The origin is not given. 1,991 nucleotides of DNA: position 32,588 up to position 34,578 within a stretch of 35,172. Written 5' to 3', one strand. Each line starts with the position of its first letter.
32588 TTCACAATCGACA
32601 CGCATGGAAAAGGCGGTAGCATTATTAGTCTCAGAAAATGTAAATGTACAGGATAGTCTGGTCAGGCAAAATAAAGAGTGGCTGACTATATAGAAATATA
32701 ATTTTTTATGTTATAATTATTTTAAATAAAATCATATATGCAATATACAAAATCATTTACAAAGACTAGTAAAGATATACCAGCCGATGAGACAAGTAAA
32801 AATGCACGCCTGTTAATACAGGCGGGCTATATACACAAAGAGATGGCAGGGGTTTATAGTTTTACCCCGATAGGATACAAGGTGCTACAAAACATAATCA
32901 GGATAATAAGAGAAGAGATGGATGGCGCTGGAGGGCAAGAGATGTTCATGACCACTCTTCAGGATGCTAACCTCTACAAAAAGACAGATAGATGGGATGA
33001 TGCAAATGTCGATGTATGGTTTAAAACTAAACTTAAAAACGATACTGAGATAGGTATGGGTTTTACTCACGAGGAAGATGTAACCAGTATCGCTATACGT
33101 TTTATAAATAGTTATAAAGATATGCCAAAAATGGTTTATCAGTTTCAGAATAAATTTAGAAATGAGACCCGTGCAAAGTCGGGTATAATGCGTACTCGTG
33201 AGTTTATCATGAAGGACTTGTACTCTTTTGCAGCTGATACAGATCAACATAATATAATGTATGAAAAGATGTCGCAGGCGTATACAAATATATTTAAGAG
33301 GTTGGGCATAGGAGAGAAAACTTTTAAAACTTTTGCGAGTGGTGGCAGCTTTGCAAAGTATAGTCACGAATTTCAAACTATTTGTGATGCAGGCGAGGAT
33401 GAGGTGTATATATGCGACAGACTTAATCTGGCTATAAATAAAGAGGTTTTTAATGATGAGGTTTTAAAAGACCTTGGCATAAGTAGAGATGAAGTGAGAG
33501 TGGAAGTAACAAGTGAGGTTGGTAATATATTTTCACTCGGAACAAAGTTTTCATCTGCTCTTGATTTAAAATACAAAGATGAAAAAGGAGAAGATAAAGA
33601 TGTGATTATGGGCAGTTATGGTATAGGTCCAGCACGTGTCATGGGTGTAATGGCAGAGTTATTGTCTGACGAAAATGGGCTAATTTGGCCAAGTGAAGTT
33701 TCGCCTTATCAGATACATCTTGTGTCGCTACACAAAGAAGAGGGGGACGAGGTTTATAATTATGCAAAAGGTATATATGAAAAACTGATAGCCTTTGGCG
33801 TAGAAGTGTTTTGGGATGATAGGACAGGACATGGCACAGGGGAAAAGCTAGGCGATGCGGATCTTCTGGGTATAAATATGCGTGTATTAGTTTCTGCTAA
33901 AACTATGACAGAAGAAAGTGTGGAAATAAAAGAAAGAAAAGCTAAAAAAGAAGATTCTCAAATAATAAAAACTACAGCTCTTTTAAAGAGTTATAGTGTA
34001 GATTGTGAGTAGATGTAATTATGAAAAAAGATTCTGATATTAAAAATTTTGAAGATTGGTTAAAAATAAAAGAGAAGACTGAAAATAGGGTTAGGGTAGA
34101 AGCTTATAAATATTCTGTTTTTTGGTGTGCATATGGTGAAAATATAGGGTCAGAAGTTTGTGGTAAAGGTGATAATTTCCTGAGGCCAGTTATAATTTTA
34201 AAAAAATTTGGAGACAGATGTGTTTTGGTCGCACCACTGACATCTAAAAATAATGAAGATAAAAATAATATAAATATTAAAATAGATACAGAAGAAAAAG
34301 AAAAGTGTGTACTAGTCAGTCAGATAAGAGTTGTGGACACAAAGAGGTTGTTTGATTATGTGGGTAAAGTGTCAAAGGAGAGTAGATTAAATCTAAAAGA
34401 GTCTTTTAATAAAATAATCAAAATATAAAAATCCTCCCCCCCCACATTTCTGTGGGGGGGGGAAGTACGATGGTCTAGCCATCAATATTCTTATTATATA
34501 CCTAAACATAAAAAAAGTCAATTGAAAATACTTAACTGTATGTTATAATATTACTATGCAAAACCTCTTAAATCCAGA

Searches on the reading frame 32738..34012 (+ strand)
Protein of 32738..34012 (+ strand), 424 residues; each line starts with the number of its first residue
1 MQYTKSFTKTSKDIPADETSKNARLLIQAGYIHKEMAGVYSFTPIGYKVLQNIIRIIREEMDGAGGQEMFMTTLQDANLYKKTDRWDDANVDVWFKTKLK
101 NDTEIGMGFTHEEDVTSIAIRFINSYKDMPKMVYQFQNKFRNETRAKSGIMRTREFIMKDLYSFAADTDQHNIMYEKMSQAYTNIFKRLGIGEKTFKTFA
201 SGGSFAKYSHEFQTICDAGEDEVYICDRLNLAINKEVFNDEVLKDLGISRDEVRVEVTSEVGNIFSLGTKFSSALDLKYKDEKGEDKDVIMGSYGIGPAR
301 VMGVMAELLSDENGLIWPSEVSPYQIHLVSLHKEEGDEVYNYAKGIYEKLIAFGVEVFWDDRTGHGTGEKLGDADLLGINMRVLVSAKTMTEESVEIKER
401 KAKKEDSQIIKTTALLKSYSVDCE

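Call 7: search_protein_families(library=pfam, max_evalue=0.01, proteins=[window:32738-34012:+])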
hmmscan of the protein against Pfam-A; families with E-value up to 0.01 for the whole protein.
window:32738-34012:+ (424 aa): 2 families
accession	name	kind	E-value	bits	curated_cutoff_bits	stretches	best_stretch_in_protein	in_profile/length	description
PF00587.30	tRNA-synt_2b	-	1.2e-28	100.8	29.3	1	95-307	1-177/179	tRNA synthetase class II core domain (G, H, P, S and T)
PF03129.25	HGTP_anticodon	-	3.4e-10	40.4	21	1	328-405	4-79/94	Anticodon binding domain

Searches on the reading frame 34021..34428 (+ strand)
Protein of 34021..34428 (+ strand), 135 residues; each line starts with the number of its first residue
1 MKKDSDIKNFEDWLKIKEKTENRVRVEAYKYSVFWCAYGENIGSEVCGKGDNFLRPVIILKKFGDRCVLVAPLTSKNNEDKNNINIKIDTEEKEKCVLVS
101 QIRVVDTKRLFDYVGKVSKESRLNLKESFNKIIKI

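Call 8: search_protein_families(library=pfam, max_evalue=0.01, proteins=[window:34021-34428:+])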
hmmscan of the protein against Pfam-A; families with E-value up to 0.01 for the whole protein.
window:34021-34428:+ (135 aa): 1 family
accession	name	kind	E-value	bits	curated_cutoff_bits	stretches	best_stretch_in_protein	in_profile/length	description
PF02452.23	PemK_toxin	-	2.4e-14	53.9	23.1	1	32-132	4-108/109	PemK-like, MazF-like toxin of type II toxin-antitoxin system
